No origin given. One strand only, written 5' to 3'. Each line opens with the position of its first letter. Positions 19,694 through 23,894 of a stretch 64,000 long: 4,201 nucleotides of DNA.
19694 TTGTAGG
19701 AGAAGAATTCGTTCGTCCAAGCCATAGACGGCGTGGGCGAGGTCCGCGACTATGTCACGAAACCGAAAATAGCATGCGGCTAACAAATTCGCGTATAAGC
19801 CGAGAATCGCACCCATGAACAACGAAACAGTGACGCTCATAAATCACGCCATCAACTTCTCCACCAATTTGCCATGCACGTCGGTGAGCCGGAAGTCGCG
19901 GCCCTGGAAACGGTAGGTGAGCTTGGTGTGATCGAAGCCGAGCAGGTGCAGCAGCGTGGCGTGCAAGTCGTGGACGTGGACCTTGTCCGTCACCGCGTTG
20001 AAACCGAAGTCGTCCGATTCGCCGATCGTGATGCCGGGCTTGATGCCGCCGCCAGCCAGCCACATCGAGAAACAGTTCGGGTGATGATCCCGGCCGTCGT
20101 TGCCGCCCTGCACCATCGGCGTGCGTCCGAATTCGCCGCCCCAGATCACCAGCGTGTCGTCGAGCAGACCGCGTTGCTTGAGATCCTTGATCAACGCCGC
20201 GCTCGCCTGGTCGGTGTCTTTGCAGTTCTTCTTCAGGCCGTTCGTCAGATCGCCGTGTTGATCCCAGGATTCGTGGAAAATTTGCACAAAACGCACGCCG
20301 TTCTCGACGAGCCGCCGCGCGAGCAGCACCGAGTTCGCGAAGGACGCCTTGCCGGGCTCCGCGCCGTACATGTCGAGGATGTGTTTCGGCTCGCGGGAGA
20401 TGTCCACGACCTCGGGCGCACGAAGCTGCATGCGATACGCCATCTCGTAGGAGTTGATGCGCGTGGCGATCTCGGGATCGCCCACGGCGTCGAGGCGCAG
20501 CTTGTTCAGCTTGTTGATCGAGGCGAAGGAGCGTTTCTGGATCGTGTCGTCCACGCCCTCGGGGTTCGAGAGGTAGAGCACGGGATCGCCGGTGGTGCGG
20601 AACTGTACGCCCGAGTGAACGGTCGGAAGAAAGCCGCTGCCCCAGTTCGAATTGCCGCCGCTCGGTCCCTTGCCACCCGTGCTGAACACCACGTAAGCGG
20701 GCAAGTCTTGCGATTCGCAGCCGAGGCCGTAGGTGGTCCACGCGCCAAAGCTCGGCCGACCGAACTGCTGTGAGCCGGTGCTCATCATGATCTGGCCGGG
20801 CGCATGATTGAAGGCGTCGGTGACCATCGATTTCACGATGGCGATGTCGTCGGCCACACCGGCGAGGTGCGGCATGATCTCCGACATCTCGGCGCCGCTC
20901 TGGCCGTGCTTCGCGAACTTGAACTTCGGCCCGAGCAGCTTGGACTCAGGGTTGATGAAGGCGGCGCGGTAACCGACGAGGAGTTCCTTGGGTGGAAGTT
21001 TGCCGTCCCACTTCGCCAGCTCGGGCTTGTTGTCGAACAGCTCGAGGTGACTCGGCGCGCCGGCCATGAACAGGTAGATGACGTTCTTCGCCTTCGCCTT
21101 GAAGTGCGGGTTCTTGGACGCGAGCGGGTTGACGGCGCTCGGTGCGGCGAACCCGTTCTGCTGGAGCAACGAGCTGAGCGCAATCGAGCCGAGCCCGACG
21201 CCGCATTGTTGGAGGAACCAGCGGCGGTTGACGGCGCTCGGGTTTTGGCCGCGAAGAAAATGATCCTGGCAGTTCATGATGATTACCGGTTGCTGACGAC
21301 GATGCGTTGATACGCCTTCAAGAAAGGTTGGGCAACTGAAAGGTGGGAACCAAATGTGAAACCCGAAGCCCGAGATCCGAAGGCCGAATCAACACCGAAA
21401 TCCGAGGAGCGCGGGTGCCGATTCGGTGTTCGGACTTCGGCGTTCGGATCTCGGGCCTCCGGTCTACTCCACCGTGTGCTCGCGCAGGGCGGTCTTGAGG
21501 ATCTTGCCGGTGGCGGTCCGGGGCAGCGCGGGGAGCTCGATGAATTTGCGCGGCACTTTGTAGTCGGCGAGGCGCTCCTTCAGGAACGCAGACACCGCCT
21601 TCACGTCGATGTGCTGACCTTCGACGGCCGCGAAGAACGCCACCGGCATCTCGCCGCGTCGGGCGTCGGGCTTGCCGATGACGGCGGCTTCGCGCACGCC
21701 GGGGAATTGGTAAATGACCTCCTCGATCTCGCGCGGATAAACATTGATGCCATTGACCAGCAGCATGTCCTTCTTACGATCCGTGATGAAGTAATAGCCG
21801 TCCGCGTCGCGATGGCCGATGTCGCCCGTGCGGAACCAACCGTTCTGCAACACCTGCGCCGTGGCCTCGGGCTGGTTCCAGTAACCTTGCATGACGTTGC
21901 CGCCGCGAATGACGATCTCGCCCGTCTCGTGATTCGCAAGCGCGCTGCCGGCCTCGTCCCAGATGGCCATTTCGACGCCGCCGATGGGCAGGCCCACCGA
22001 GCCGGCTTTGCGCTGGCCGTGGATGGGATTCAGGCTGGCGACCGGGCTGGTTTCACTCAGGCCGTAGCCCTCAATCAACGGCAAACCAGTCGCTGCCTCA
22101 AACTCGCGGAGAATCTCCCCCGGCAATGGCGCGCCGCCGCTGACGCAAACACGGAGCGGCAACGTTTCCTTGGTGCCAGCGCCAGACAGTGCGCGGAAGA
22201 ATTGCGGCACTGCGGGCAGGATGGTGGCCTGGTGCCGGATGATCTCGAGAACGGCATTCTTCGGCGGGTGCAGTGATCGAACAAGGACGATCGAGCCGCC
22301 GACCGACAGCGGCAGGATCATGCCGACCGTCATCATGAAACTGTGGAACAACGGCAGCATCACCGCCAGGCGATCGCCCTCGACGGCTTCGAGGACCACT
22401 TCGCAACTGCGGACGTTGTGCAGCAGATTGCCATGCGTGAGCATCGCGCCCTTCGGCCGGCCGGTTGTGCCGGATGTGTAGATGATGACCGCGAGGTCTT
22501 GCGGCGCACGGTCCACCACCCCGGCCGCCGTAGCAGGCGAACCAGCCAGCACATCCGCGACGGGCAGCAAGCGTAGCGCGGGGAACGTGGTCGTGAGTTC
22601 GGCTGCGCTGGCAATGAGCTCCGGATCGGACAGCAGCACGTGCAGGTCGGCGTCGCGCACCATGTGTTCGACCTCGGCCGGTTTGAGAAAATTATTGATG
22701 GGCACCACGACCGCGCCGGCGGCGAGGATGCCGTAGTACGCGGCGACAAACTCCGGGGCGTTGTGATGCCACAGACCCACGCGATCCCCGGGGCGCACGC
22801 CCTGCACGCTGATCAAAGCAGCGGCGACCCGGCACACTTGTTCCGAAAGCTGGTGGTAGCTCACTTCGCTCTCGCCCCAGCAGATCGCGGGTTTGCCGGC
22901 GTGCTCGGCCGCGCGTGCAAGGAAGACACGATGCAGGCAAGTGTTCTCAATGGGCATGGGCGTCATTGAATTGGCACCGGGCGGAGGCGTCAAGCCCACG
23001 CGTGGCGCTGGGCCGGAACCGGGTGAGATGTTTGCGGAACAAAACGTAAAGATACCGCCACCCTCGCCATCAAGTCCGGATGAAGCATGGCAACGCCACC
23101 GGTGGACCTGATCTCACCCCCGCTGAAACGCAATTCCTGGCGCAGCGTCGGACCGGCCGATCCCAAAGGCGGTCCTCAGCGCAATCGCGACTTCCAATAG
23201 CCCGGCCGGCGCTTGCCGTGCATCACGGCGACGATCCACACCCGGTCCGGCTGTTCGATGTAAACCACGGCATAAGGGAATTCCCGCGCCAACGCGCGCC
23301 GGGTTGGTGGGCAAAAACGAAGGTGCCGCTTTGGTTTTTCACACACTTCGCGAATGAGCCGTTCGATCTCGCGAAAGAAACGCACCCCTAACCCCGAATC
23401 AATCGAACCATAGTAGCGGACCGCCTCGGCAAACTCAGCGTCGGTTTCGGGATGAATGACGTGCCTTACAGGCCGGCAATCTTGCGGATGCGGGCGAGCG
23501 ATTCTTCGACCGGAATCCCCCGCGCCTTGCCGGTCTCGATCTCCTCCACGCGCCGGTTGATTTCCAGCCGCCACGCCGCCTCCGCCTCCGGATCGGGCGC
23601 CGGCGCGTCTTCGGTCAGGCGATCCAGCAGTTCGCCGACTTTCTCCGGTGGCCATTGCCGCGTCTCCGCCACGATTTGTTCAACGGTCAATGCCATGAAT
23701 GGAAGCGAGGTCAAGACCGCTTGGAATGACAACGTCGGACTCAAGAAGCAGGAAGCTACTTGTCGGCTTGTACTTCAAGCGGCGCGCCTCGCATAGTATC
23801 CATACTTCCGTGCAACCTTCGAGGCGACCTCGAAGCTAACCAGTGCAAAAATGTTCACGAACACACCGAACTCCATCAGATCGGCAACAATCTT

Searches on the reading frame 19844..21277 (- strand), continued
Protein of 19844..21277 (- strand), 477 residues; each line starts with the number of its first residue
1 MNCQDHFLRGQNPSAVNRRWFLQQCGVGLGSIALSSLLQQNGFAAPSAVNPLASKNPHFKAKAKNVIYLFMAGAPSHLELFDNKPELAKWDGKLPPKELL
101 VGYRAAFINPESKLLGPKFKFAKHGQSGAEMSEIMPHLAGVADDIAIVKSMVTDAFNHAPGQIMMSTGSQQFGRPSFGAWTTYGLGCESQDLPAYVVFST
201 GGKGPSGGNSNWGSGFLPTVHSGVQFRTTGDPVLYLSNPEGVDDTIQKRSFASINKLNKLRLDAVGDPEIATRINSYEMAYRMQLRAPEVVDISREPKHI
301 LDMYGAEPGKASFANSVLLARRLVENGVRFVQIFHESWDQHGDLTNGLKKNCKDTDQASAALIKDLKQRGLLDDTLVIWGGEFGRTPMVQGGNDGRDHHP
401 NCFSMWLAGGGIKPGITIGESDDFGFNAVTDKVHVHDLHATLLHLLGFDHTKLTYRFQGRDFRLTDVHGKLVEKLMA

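Call 60: find_encoding_contigs(protein=P0128, flank=8000, max_places=3)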
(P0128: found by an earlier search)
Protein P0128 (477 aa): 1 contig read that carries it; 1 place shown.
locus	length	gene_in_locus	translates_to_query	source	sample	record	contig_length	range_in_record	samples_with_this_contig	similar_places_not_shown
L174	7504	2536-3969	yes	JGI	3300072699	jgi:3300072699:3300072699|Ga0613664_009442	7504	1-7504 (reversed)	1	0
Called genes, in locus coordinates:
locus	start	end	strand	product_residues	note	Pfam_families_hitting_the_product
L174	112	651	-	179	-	-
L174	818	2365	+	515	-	PF00501:AMP-binding, PF13193:AMP-binding_C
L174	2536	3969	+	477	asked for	PF07394:DUF1501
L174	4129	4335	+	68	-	-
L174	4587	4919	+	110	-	PF05534:HicB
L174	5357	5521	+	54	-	-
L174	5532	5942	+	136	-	PF01850:PIN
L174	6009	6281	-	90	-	-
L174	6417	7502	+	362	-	?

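Call 61: find_encoding_contigs(protein=P0125, flank=8000, max_places=3)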
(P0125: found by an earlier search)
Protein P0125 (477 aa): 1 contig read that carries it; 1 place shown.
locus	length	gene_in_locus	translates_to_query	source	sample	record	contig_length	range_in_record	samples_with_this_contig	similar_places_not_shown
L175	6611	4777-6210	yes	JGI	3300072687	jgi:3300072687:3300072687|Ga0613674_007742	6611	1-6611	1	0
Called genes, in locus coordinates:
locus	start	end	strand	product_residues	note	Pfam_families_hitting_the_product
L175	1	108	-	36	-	?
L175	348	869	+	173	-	PF13740:ACT_6, PF22629:ACT_AHAS_ss (faint), PF13291:ACT_4 (weak), PF01842:ACT (weak), PF13740:ACT_6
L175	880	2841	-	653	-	-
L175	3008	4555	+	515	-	PF00501:AMP-binding, PF13193:AMP-binding_C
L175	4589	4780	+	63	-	-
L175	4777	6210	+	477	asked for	PF07394:DUF1501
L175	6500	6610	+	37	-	?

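Call 76: search_protein_families(library=pfam, proteins=[L084:11594-11800:+, L084:12840-13004:+, L084:13573-13857:+, L090:11446-11625:+, L090:12026-12229:-, L090:12601-12954:-, L092:11514-11699:+, L092:11680-11937:+, L083:2217-2537:+, L083:2036-2251:+], max_evalue=0.05)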
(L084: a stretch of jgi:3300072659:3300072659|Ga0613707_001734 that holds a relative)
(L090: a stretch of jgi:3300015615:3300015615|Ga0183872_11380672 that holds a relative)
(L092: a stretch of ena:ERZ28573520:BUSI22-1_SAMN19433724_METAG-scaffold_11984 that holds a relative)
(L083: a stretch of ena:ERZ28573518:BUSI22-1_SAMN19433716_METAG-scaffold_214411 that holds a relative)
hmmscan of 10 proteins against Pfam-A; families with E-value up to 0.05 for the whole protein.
L084:11594-11800:+ (68 aa): 0 families

L084:12840-13004:+ (54 aa): 1 family
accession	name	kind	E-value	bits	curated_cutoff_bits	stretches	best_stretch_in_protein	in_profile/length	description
PF12476.13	DUF3696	-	0.044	14.5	22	0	21-36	33-48/52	Protein of unknown function (DUF3696)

L084:13573-13857:+ (94 aa): 0 families

L090:11446-11625:+ (59 aa): 1 family
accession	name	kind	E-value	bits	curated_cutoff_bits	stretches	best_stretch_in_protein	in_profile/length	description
PF12465.13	Pr_beta_C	-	0.022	14.6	25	1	36-49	6-19/36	Proteasome beta subunits C terminal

L090:12026-12229:- (67 aa): 0 families

L090:12601-12954:- (117 aa): 0 families

L092:11514-11699:+ (61 aa): 0 families

L092:11680-11937:+ (85 aa): 3 families
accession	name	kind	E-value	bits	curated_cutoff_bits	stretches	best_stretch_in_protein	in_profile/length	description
PF14523.12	Syntaxin_2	-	0.00087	19.7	26.5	1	19-76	32-94/134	Syntaxin-like protein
PF05384.16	DegS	-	0.018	14.9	27.6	1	15-62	21-65/159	Sensor protein DegS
PF06009.19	Laminin_II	-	0.019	15.4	33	1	15-76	22-82/138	Laminin Domain II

L083:2217-2537:+ (107 aa): 1 family
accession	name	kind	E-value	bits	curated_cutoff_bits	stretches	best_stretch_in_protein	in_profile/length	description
PF05534.18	HicB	-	3.4e-05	24.1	21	1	89-107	15-33/51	HicB family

L083:2036-2251:+ (71 aa): 1 family
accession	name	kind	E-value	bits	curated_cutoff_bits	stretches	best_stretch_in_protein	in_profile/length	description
PF07927.17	HicA_toxin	-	6.2e-07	29.9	27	1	13-64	2-54/58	HicA toxin of bacterial toxin-antitoxin,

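Call 97: find_encoding_contigs(protein=P0009, flank=8000, max_places=2)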
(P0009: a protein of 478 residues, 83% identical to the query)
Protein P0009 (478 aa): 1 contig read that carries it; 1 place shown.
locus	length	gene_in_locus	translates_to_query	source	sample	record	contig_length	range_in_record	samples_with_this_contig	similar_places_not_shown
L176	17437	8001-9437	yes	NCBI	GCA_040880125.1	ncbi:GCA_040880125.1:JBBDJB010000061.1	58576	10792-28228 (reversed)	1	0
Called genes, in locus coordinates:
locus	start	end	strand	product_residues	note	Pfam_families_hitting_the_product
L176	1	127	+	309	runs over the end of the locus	-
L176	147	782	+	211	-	-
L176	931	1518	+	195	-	-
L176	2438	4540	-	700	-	PF00580:UvrD-helicase, PF01443:Viral_helicase1 (faint), PF13245:AAA_19, PF13604:AAA_30 (faint), PF13361:UvrD_C, PF13538:UvrD_C_2 (weak)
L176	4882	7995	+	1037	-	PF07635:PSCyt1, PF07583:PSCyt2, PF07587:PSD1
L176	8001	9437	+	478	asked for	PF07394:DUF1501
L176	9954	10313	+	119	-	PF13937:DUF4212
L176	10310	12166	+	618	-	PF00474:SSF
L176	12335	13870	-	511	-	PF00884:Sulfatase, PF01663:Phosphodiest (weak), PF16347:SGSH_C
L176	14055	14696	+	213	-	PF06439:3keto-disac_hyd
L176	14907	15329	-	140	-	PF00903:Glyoxalase, PF12681:Glyoxalase_2 (weak), PF13468:Glyoxalase_3 (weak), PF13669:Glyoxalase_4, PF18029:Glyoxalase_6, PF22677:Ble-like_N (weak)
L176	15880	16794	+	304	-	PF00005:ABC_tran, PF13304:AAA_21 (faint)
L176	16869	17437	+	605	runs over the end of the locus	-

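Call 98: find_encoding_contigs(protein=P0007, flank=8000, max_places=2)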
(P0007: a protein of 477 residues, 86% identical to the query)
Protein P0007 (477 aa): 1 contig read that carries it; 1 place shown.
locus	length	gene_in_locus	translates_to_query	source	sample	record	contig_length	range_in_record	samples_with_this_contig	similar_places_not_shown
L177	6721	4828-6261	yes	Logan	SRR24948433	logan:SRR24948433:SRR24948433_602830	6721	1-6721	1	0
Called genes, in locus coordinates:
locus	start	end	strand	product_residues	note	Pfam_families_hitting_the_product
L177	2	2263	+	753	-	?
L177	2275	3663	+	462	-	-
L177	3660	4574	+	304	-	-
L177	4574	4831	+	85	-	-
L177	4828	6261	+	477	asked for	PF07394:DUF1501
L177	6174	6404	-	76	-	-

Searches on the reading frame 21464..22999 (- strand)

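Call 67: search_protein_families(library=pfam, proteins=[window:21464-22999:-], max_evalue=0.001)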
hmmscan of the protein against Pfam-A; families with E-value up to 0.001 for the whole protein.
window:21464-22999:- (511 aa): 2 families
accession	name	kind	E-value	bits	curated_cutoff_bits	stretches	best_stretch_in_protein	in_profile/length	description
PF00501.34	AMP-binding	-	1.9e-94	317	29.9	1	28-374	3-384/384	AMP-binding enzyme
PF13193.12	AMP-binding_C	-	6.3e-19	69.1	24.5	1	424-499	1-76/76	AMP-binding enzyme C-terminal domain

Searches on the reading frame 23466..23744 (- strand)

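Call 67: search_protein_families(library=pfam, proteins=[window:23466-23744:-], max_evalue=0.001)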
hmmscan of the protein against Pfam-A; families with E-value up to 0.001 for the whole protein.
window:23466-23744:- (92 aa): 1 family
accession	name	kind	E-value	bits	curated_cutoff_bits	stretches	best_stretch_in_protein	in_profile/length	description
PF09720.15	Unstab_antitox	-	5.5e-10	39.6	23.3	1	36-81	11-53/54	Putative addiction module component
